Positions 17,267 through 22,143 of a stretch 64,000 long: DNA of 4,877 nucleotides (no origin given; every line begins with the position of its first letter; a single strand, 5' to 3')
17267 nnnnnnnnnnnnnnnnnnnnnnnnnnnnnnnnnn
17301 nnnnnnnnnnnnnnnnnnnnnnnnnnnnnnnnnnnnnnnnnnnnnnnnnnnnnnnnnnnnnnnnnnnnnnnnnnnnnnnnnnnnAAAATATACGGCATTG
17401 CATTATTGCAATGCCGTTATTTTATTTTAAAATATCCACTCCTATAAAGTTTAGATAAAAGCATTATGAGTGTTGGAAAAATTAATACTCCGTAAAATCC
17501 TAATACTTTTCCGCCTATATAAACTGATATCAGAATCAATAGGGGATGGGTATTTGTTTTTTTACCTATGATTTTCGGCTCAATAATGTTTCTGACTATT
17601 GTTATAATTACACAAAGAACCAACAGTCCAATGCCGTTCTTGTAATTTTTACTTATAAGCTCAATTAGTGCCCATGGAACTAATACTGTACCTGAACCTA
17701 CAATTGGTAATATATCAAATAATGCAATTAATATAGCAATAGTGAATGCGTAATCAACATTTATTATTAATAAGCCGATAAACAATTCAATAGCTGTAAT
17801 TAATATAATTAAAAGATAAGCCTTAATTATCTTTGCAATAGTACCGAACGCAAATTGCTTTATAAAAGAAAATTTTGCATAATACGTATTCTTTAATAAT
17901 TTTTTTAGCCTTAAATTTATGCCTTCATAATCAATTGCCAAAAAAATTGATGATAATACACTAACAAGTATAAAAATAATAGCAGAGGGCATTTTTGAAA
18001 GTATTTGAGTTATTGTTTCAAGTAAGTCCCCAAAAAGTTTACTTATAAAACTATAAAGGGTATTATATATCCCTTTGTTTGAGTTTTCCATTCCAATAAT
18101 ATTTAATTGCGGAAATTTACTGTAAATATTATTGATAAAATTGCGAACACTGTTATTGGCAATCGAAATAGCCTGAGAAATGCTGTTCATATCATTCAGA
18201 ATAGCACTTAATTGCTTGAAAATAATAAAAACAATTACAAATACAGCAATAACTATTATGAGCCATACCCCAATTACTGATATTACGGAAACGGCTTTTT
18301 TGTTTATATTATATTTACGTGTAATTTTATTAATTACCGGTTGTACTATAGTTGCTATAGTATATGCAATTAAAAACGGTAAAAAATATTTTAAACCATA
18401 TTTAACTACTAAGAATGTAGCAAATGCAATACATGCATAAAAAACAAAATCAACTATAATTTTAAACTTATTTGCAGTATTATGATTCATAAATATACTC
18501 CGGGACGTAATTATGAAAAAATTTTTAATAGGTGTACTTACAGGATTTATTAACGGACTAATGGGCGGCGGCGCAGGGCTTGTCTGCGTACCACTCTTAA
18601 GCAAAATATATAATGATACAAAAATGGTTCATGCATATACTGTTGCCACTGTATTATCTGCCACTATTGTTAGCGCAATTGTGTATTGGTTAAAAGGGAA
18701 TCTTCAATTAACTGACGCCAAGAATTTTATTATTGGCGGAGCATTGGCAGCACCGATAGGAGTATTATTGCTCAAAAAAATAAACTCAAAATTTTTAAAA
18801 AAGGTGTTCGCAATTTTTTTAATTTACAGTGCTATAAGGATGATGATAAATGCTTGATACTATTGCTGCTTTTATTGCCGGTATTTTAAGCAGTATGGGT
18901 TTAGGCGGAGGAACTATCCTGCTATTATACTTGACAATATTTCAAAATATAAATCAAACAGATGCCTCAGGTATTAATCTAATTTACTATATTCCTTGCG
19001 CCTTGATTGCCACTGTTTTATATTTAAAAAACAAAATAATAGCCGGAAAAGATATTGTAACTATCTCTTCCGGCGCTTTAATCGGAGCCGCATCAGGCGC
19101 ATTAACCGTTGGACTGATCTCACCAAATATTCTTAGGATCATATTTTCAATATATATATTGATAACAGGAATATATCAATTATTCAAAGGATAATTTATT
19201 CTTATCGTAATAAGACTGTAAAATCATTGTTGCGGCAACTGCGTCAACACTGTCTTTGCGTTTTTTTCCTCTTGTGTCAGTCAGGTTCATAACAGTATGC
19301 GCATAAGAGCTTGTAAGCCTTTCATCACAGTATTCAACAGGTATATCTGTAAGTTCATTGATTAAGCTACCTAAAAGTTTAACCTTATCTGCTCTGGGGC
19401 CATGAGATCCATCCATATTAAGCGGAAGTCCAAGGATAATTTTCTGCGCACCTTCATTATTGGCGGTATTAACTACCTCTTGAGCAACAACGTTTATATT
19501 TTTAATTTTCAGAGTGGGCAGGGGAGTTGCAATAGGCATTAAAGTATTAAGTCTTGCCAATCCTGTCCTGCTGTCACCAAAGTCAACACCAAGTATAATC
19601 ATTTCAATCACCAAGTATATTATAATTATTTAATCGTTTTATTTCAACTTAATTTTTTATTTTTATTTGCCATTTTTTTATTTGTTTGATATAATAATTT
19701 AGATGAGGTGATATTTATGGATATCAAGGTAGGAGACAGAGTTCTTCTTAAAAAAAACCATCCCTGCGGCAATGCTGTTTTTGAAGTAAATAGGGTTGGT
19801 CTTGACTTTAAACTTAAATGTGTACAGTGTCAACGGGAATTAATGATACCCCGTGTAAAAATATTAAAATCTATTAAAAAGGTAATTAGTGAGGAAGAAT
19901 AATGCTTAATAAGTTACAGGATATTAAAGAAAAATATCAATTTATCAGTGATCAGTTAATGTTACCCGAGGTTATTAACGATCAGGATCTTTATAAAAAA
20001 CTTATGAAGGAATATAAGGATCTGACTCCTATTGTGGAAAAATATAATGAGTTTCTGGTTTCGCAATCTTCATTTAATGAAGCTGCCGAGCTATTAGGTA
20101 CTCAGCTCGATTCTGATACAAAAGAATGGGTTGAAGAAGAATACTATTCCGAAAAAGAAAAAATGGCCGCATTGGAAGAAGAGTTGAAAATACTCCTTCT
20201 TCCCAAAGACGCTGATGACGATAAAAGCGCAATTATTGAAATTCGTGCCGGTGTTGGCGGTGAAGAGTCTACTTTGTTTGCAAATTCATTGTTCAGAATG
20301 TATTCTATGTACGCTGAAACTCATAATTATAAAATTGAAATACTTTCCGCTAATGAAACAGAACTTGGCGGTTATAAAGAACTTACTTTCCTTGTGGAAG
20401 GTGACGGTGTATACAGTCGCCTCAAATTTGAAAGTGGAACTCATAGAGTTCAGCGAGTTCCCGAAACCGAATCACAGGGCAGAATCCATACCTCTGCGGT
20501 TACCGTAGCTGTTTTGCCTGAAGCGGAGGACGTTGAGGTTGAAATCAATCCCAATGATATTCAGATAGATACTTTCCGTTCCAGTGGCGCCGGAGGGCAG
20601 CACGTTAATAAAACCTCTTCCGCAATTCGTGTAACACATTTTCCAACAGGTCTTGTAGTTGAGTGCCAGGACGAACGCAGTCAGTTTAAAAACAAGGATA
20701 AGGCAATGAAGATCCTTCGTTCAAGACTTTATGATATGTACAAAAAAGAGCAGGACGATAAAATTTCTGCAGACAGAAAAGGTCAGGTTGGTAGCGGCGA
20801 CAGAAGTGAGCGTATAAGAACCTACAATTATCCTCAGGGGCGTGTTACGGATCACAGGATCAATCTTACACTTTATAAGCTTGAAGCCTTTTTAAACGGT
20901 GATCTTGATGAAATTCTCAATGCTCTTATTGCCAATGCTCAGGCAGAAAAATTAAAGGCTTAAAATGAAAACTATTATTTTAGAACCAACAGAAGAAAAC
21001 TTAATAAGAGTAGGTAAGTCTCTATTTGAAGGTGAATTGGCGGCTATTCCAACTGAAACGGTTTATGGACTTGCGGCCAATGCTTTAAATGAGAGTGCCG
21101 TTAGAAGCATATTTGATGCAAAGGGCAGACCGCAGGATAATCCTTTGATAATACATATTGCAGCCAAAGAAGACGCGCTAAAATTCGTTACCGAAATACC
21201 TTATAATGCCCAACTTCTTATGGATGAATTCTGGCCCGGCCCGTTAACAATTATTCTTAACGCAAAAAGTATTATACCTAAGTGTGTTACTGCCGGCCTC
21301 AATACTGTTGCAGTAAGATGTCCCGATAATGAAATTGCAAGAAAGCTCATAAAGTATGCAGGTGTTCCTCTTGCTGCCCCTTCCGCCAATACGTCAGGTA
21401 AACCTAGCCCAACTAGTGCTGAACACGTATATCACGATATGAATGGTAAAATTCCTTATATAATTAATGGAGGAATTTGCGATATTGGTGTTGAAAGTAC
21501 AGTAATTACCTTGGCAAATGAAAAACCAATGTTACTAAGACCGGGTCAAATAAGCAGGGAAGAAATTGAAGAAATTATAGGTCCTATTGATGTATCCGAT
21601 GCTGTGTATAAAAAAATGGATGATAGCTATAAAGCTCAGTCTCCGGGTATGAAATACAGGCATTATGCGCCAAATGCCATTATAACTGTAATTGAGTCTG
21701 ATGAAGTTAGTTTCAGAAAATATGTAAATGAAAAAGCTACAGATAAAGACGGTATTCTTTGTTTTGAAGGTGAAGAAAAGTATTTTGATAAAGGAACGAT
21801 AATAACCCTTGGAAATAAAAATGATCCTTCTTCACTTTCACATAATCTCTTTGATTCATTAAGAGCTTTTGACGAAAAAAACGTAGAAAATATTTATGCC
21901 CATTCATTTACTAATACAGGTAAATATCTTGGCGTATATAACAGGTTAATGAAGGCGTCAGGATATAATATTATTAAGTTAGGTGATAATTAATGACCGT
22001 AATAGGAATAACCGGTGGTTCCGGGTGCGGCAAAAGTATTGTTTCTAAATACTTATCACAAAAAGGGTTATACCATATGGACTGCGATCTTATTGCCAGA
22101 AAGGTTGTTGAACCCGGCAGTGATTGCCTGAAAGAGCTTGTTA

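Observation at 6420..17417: Composite nine-gene block: FadR-type regulator, acylating aldehyde dehydrogenase, succinyl-CoA-synthetase-like ligase, E1ab-E2-E3 dehydrogenase complex and a LarA racemase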

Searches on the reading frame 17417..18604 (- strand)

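Call 7: search_protein_families(library=pfam, proteins=[window:17417-18604:-])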
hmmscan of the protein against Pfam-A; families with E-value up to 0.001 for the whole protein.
window:17417-18604:- (395 aa): 1 family
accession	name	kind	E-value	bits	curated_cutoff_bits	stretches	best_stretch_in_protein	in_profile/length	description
PF01594.21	AI-2E_transport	-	1.1e-43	150.1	34.3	1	55-388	4-324/327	AI-2E family transporter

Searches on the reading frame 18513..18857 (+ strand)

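Call 7: search_protein_families(library=pfam, proteins=[window:18513-18857:+])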
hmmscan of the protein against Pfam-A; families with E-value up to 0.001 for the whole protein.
window:18513-18857:+ (114 aa): 1 family
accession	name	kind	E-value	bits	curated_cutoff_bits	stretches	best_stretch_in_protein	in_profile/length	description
PF01925.25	TauE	-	1.7e-21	77.4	32.6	1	4-112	2-109/237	Sulfite exporter TauE/SafE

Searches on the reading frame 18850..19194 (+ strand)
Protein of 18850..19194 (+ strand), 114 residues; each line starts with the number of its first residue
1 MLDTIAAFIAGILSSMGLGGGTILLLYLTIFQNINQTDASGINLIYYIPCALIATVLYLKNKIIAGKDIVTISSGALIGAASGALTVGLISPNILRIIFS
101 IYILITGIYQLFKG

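Call 7: search_protein_families(library=pfam, proteins=[window:18850-19194:+])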
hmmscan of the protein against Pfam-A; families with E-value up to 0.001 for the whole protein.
window:18850-19194:+ (114 aa): 1 family
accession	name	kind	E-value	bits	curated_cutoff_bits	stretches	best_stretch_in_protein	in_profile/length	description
PF01925.25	TauE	-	1.2e-13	51.7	32.6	1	5-113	3-110/237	Sulfite exporter TauE/SafE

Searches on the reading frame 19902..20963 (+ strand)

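Call 7: search_protein_families(library=pfam, proteins=[window:19902-20963:+])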
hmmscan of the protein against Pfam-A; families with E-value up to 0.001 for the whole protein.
window:19902-20963:+ (353 aa): 2 families
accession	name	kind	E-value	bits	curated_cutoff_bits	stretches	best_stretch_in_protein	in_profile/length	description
PF03462.23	PCRF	-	6.8e-71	238.5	24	1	8-202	1-194/194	PCRF domain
PF00472.26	RF-1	-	4.2e-46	156.1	35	1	210-319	2-116/116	RF-1 domain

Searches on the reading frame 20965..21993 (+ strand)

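Call 7: search_protein_families(library=pfam, proteins=[window:20965-21993:+])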
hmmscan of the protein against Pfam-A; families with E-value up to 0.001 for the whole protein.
window:20965-21993:+ (342 aa): 2 families
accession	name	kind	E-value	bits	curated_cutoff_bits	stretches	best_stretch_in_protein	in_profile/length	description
PF01300.24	Sua5_yciO_yrdC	-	1.4e-59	201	25.1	1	20-194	3-178/178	Telomere recombination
PF03481.19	Sua5_C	-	6.4e-30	104.9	22.9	1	196-333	1-136/136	Threonylcarbamoyl-AMP synthase, C-terminal domain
